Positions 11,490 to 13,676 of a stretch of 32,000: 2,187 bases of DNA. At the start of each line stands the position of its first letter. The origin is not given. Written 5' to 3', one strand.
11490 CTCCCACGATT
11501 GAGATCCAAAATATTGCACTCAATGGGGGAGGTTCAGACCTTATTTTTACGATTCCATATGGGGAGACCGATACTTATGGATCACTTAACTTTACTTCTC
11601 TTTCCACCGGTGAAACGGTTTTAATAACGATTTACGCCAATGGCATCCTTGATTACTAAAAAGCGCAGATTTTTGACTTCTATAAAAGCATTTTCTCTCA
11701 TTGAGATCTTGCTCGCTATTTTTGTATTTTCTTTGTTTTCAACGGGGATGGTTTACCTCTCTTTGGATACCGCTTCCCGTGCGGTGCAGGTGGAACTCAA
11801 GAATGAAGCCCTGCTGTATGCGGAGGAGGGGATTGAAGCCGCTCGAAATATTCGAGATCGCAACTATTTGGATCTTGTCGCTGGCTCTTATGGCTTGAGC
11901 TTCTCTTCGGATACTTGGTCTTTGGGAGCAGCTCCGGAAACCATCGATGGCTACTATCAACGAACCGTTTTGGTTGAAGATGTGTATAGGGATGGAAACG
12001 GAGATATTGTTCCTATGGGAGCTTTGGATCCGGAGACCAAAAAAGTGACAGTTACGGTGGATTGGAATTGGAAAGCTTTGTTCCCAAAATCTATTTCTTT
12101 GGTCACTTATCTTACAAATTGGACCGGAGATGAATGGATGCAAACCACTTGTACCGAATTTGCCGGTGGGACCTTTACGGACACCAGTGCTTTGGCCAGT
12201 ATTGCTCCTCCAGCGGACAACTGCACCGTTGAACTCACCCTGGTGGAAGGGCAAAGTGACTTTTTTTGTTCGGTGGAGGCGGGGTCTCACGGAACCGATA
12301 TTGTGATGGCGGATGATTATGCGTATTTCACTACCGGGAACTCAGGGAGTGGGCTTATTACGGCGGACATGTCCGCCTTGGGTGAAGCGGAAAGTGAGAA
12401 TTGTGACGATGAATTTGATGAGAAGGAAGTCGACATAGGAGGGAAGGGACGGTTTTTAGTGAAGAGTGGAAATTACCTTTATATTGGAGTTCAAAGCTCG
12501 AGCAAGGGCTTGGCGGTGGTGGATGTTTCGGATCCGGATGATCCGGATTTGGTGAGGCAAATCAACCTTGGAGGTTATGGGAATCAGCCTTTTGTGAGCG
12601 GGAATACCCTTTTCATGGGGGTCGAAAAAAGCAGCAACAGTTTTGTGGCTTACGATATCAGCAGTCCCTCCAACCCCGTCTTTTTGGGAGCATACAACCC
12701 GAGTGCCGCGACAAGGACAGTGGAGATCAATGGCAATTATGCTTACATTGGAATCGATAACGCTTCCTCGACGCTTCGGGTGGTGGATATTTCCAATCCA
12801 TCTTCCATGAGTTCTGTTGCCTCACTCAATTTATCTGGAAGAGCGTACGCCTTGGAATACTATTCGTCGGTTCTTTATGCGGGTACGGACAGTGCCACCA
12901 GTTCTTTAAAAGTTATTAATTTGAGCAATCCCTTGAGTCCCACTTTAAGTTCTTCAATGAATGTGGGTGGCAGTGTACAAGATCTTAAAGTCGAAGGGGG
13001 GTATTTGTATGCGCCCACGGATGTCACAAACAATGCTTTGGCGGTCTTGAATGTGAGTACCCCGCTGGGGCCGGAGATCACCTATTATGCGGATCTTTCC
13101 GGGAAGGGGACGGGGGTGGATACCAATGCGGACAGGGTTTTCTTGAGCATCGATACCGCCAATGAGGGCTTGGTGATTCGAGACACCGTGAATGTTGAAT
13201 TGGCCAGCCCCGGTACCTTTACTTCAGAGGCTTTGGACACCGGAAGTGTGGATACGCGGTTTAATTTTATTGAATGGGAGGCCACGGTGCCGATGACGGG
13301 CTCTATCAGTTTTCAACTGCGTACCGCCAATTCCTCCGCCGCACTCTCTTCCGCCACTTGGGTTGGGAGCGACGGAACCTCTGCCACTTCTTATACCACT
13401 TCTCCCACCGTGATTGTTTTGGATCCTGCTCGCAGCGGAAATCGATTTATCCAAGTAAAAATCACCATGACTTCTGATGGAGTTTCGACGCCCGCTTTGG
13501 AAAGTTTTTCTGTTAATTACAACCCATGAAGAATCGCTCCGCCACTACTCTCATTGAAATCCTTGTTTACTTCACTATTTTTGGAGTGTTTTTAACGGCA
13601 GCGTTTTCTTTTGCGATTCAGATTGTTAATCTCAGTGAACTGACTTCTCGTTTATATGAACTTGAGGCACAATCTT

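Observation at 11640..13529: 629-aa pilin fused to a seven-blade LVIVD-type beta-propeller and a C-terminal beta domain: candidate pilus-tip adhesin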

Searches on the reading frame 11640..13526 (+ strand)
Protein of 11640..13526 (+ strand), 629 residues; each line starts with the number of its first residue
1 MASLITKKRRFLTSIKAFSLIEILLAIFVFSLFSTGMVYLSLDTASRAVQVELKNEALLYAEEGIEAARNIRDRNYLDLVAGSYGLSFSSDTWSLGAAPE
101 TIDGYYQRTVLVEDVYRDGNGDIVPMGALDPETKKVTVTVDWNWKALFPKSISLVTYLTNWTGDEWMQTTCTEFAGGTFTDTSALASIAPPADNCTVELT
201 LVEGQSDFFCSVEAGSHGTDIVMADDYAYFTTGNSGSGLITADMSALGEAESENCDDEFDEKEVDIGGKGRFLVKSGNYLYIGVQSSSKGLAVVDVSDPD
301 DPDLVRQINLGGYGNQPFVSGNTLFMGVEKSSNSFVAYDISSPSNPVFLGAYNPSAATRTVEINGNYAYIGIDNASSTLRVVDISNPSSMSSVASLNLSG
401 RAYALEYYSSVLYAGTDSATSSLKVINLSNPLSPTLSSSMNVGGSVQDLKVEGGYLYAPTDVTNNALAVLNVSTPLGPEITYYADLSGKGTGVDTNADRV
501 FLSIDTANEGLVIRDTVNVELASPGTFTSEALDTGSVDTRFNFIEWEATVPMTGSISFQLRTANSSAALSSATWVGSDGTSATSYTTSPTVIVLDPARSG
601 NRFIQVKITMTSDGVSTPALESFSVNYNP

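Call 3: search_protein_families(library=pfam, proteins=[window:11640-13526:+], max_evalue=10)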
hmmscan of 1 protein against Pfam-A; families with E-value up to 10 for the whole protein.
window:11640-13526:+ (629 aa): 5 families
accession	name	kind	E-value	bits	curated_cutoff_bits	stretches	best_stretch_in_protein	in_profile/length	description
PF08309.17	LVIVD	-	5.6e-22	77.3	20.2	4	358-395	4-39/42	LVIVD repeat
PF09826.15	Beta_propel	-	2.9e-05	23.6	22.4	3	277-414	21-127/495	Beta propeller domain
PF21959.2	DUF6923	-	3.2e-05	24.3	27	2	411-474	99-161/234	Repeat of unknown function (DUF6923)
PF07963.17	N_methyl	-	0.0098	15.9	21.2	1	16-37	5-26/27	Prokaryotic N-terminal methylation motif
PF23199.1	DUF7060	-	0.23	11.5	27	1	355-391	118-154/208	Domain of unknown function (DUF7060)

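Call 4: search_protein_families(library=ncbifam, proteins=[window:11640-13526:+], max_evalue=10)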
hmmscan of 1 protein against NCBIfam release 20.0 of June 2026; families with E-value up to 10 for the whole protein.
window:11640-13526:+ (629 aa): 6 families
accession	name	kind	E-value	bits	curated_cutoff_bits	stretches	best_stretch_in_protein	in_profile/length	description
TIGR04312.1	choice_anch_B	subfamily_domain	1.3e-11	44.4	100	2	332-448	52-180/364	choice-of-anchor B family protein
NF038117.1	choice_anch_I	subfamily_domain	0.00011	21.2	300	2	324-356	395-426/458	choice-of-anchor I family protein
NF041013.1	T4P_ComGE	equivalog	0.019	15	49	1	14-38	2-26/83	competence type IV pilus minor pilin ComGE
TIGR02532.1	IV_pilin_GFxxxE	domain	0.044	13.7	16.3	1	17-36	3-22/24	prepilin-type N-terminal cleavage/methylation domain-containing protein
NF041002.1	pilin_ComGF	equivalog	0.045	14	80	1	15-40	1-26/139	competence type IV pilus minor pilin ComGF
NF040982.1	ComGD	equivalog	0.31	11.4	70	1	15-53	1-38/139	competence type IV pilus minor pilin ComGD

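Call 7: find_homologous_proteins(query=window:11640-13526:+, max_evalue=0.001)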
Query window:11640-13526:+ (629 aa): 227 proteins with E <= 0.001 among 8000 candidates; the best 120 are listed.
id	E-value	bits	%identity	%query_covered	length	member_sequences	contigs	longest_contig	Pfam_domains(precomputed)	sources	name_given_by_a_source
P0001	0.0e+0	1374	100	100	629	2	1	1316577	PF08309.18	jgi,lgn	jgi:type II secretory pathway pseudopilin PulG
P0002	0.0e+0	1061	76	99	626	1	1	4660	PF08309.18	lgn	-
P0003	0.0e+0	1055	74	100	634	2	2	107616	PF08309.18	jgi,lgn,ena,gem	-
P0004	0.0e+0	1043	74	99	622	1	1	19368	PF21959.3,PF08309.18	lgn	-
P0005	0.0e+0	1031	73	100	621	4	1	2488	PF08309.18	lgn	-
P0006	0.0e+0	1030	74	100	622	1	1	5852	PF08309.18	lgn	-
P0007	9.9e-274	928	68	96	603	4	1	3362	PF08309.18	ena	-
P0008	1.4e-272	924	69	94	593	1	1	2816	PF08309.18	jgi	-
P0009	1.1e-264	898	66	100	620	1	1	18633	PF09826.16,PF08309.18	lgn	-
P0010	2.9e-261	886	64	100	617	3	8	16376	PF09826.16,PF08309.18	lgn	-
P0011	1.0e-258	878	64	98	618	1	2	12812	PF09826.16,PF08309.18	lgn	-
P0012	6.2e-257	872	66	96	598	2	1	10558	PF22494.4,PF21959.3,PF09826.16,PF08309.18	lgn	-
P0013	1.6e-253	861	67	91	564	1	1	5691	PF22494.4,PF09826.16,PF08309.18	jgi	jgi:hypothetical protein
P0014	2.4e-252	857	64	96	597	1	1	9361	PF08309.18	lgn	-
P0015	3.4e-241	820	61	96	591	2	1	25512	PF09826.16,PF08309.18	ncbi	-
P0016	3.5e-236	804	58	100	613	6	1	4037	PF08309.18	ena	-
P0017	2.1e-229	781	58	98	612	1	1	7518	PF09826.16,PF08309.18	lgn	-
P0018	3.0e-215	735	73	74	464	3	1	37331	PF08309.18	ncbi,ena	-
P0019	1.7e-189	649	49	99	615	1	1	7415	PF09826.16,PF08309.18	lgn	-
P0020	3.3e-189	649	49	98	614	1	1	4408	PF22494.4,PF09826.16,PF08309.18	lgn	-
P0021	5.1e-189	648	49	98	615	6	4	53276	PF07963.18,PF09826.16,PF08309.18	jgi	-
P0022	5.6e-187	641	49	97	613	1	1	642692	PF08309.18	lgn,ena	-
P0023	1.4e-186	640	47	97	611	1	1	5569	PF09826.16,PF08309.18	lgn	-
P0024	9.2e-186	637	48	99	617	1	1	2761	PF22494.4,PF09826.16,PF08309.18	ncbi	-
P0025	6.7e-185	634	47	100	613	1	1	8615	PF07963.18,PF09826.16,PF08309.18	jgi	-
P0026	6.4e-184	631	49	99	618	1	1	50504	PF08309.18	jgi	jgi:hypothetical protein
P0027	1.1e-183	630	48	98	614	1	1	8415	PF09826.16,PF08309.18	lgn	-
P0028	1.6e-183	630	48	98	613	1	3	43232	PF22494.4,PF21959.3,PF09826.16,PF08309.18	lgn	-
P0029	1.2e-181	624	48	97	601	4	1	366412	PF09826.16,PF08309.18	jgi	-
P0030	1.5e-181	623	47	99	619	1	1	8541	PF08309.18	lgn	-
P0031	2.2e-181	623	48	96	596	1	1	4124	PF08309.18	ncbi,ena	-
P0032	2.1e-180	619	47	97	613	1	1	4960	PF09826.16,PF08309.18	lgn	-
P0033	3.7e-179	615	47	97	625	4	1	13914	PF09826.16,PF08309.18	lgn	-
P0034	1.1e-178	614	48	97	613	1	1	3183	PF09826.16,PF08309.18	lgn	-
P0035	5.9e-178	611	47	97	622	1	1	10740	PF09826.16,PF08309.18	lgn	-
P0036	7.1e-177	608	46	100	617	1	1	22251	PF07963.18,PF08309.18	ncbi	-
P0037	7.9e-177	608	46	98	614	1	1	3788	PF07963.18,PF21959.3,PF09826.16,PF08309.18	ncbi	-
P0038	7.3e-176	604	46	99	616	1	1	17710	PF08309.18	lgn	-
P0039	5.2e-175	602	46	97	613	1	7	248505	PF09826.16,PF08309.18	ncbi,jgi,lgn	jgi:type II secretory pathway pseudopilin PulG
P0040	8.2e-175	601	47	98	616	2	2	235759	PF07963.18,PF09826.16,PF08309.18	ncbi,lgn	-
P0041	8.9e-175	601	46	97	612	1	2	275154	PF08309.18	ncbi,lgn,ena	-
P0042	1.7e-174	600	45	99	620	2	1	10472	PF08309.18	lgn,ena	-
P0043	9.6e-174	597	46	98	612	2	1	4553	PF09826.16,PF08309.18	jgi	-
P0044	1.3e-173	597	46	100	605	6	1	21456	PF07963.18,PF09826.16,PF08309.18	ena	-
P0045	1.7e-173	597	45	98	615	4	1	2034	PF09826.16,PF08309.18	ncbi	-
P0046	1.3e-171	590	45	97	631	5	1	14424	PF07963.18,PF08309.18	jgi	-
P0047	6.2e-171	588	46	99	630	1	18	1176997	PF09826.16,PF08309.18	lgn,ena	-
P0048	1.0e-170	587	46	97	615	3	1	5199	PF07963.18,PF09826.16,PF08309.18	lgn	-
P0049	1.3e-170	587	45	100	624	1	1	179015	PF07963.18,PF09826.16,PF08309.18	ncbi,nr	ncbi:prepilin-type N-terminal cleavage/methylation domain-containing protein [Candidatus Peregriniba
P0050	1.9e-170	587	45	95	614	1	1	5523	PF07963.18,PF09826.16,PF08309.18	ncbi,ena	-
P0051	5.4e-170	585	47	96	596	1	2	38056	PF22494.4,PF09826.16,PF08309.18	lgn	-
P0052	6.4e-170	585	45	98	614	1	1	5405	PF09826.16,PF08309.18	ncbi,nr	ncbi:prepilin-type N-terminal cleavage/methylation domain-containing protein [Candidatus Peregriniba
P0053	7.9e-170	585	45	99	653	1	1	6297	PF22494.4,PF07963.18,PF09826.16,PF08309.18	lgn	-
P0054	9.8e-170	584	45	100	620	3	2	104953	PF07963.18,PF09826.16,PF08309.18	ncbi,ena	-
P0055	1.0e-169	584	46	99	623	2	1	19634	PF07963.18,PF08309.18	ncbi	-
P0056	1.2e-169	584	45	97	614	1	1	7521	PF08309.18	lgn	-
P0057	1.8e-169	583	45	97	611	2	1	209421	PF09826.16,PF08309.18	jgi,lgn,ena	-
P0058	5.7e-169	582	45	99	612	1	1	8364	PF09826.16,PF08309.18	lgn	-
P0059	1.5e-167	577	44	98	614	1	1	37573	PF09826.16,PF08309.18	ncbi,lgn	-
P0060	2.1e-167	577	44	97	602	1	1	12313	PF22494.4,PF09826.16,PF08309.18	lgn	-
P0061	3.1e-167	576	46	99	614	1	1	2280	PF22494.4,PF07963.18,PF21959.3,PF09826.16,PF08309.18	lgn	-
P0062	6.0e-167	575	44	99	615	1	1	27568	PF09826.16,PF08309.18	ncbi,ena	-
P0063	1.2e-165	571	44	97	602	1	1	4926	PF09826.16,PF08309.18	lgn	-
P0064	5.3e-165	569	45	98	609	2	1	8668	PF09826.16,PF08309.18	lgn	-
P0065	6.9e-164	565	44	99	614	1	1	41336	PF07963.18,PF09826.16,PF08309.18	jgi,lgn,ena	-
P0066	4.1e-163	562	43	100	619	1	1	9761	PF09826.16,PF08309.18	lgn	-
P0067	4.2e-163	562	43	98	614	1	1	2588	PF09826.16,PF08309.18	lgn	-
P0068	3.0e-162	559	43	98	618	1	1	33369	PF09826.16,PF08309.18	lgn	-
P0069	3.2e-161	556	45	96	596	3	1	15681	PF09826.16,PF08309.18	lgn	-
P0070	1.2e-160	554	43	97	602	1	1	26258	PF09826.16,PF08309.18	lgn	-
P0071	4.4e-158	546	42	99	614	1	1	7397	PF09826.16,PF08309.18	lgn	-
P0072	1.7e-157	544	44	97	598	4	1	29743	PF22494.4,PF09826.16,PF08309.18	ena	-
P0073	1.8e-157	544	42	97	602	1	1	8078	PF08309.18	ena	-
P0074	7.8e-156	538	43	100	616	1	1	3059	PF22494.4,PF09826.16,PF08309.18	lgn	-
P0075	7.3e-151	522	42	98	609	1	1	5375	PF22494.4,PF09826.16,PF08309.18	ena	-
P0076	3.9e-149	516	41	97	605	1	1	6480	PF09826.16,PF08309.18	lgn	-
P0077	4.1e-144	500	40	99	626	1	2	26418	PF08309.18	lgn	-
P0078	1.5e-132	461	38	99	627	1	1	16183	PF08309.18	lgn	-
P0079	1.9e-124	435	39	59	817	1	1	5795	PF08309.18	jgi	-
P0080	4.9e-113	397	37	98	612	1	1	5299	PF08309.18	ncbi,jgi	-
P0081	1.1e-103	366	35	97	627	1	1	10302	PF08309.18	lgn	-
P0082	1.7e-98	349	32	80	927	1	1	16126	PF09826.16,PF08309.18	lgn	-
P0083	3.1e-70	256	29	66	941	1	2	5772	PF09826.16,PF08309.18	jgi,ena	-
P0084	4.2e-68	249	29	99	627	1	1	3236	PF08309.18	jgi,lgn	jgi:type II secretory pathway pseudopilin PulG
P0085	1.4e-67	247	29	65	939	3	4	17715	PF08309.18,PF21544.4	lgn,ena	-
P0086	4.2e-65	239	25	76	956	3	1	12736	PF09826.16,PF08309.18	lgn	-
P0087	1.9e-48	184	30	82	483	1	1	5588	PF07963.18,PF09826.16,PF08309.18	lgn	-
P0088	5.3e-47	179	31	38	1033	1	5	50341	PF05694.18,PF18962.8,PF09826.16,PF08309.18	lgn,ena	-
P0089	5.5e-47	179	31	68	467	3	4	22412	PF22494.4,PF09826.16,PF08309.18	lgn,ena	-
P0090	5.4e-46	176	28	77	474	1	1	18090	PF09826.16,PF08309.18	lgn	-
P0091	2.6e-45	173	29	32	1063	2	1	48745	PF05694.18,PF13860.13,PF09826.16,PF08309.18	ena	-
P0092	1.5e-44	171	24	67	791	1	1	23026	PF24805.2,PF08309.18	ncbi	-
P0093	1.2e-43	168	24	67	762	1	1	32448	PF09826.16,PF08309.18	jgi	-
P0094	4.5e-43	166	30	98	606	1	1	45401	PF08309.18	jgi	jgi:Tfp pilus assembly protein PilV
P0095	9.3e-43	165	25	64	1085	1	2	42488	PF19190.7,PF09826.16,PF08309.18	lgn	-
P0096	4.8e-42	163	27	36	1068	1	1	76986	PF13860.13,PF09826.16,PF08309.18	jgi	jgi:hypothetical protein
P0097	1.3e-40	158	30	40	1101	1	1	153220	PF13860.13,PF09826.16,PF08309.18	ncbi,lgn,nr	ncbi:MAG: T9SS type A sorting domain-containing protein [Candidatus Krumholzibacteriota bacterium]|n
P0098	1.6e-39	154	28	78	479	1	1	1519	PF08309.18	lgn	-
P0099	3.7e-39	153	30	42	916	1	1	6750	PF19190.7,PF09826.16,PF08309.18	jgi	jgi:hypothetical protein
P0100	3.4e-38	150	28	81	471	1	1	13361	PF09826.16,PF08309.18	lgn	-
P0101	1.0e-37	148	31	36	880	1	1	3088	PF08309.18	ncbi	-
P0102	1.8e-37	147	28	77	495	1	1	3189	PF09826.16,PF08309.18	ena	-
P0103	2.5e-37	147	25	79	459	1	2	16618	PF08309.18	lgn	-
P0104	4.9e-37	146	27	78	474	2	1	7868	PF09826.16,PF08309.18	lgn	-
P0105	3.6e-36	143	26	80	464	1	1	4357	PF08309.18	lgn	-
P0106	2.6e-35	140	26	79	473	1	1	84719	PF07963.18,PF09826.16,PF08309.18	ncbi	-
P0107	3.5e-35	140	27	79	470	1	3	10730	PF08309.18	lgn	-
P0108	4.7e-35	139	27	80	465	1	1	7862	PF08309.18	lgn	-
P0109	5.0e-35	139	31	37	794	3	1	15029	PF09826.16,PF08309.18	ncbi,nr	ncbi:MAG: hypothetical protein RML46_10650 [Anaerolineae bacterium]|nr:hypothetical protein [Anaerol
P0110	1.9e-34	138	27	80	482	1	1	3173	PF08309.18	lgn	-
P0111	1.9e-34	137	28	68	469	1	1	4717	PF09826.16,PF08309.18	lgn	-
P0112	4.4e-34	136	26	41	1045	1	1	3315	PF22060.3,PF24771.4,PF07610.18,PF22067.3,PF24507.2,PF08309.18,PF22544.3,PF22073.3,PF15780.12,PF24798.3,PF22066.3,PF09826.16,PF12371.15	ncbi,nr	ncbi:choice-of-anchor D domain-containing protein, partial [bacterium]|nr:choice-of-anchor D domain-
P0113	9.5e-34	135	31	39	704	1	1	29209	PF09826.16,PF08309.18,PF00041.28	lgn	-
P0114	1.8e-33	134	26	79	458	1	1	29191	PF07963.18,PF09826.16,PF08309.18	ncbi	-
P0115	2.1e-33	134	26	48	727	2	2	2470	PF13860.13,PF09826.16,PF08309.18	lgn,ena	-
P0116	2.5e-33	134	28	80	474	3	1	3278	PF08309.18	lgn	-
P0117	2.6e-33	134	27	45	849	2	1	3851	PF05694.18,PF18962.8,PF09826.16,PF08309.18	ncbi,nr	ncbi:T9SS type A sorting domain-containing protein, partial [bacterium]|nr:T9SS type A sorting domai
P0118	4.8e-33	133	26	70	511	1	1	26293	PF09826.16,PF08309.18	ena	-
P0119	1.2e-32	132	28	82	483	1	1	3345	PF08309.18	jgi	-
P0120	5.8e-31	126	29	33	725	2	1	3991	PF05694.18,PF18962.8,PF09826.16,PF08309.18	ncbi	-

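Call 13: search_solved_structures(query=A1, max_evalue=1, show_alignments=2)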
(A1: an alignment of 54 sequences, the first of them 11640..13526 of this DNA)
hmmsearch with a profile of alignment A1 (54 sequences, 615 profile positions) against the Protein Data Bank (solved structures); distinct sequences matched with E-value up to 1: 6.
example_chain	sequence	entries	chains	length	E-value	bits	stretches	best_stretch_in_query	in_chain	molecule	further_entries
9scd_D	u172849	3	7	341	0.19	13.2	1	383-464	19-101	Uncharacterized WD repeat-containing protein C824.04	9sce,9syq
9egp_A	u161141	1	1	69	0.34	12.3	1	3-29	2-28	Geopilin domain 1 protein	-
3iun_A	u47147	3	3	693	0.72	11.2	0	270-423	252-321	Prolyl Endopeptidase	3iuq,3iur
3iuj_A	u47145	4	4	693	0.73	11.2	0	270-423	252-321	Prolyl endopeptidase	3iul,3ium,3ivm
7tgg_A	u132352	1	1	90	0.83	11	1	2-29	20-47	Geopilin domain 1 protein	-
3mun_A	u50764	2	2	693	0.96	10.8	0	227-422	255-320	Prolyl endopeptidase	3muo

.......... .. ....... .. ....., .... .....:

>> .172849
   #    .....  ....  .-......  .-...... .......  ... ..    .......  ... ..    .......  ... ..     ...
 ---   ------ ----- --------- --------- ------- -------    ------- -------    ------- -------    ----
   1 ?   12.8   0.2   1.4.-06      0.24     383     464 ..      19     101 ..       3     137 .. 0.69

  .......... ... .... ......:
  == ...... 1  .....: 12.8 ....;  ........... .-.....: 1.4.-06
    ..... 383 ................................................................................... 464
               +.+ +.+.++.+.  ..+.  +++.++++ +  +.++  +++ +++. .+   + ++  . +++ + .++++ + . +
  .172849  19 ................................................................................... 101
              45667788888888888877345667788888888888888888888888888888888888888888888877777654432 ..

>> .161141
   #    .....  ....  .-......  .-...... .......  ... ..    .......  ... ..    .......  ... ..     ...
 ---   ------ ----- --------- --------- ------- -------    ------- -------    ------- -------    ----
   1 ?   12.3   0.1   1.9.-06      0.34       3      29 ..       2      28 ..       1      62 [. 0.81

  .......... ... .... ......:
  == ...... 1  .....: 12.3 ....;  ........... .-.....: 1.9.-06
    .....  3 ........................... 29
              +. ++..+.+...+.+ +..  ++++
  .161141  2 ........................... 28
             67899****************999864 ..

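Call 22: find_encoding_contigs(protein=P0049, flank=8000, max_places=2)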
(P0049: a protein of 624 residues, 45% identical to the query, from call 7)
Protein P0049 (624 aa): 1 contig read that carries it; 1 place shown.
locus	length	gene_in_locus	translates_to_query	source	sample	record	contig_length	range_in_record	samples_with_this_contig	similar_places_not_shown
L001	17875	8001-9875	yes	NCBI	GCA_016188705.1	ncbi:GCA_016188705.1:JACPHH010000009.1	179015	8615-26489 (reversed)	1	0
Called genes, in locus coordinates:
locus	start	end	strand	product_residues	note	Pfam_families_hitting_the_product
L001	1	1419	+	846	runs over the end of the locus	PF01588:tRNA_bind, PF03483:B3_4, PF03484:B5, PF17759:tRNA_synthFbeta, PF03147:FDX-ACB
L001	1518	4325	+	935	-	PF00912:Transgly, PF00905:Transpeptidase, PF17957:Big_7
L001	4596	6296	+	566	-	PF05157:MshEN, PF00437:T2SSE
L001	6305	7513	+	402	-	PF28597:T2SSF_N (weak), PF00482:T2SSF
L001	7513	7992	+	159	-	PF07963:N_methyl (faint)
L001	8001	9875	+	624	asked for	PF07963:N_methyl (weak), PF08309:LVIVD, PF09826:Beta_propel (faint), PF08309:LVIVD (weak)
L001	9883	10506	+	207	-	-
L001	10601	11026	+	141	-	-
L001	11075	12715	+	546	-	PF11104:PilM_2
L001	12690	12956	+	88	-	-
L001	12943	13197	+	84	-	-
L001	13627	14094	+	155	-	PF07963:N_methyl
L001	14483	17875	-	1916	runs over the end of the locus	PF13205:Big_5 (faint), PF01835:MG2 (faint), PF07703:A2M_BRD (faint), PF01079:Hint (faint), PF07591:PT-HINT, PF14623:Vint, PF14890:Intein_splicing (faint), PF00207:A2M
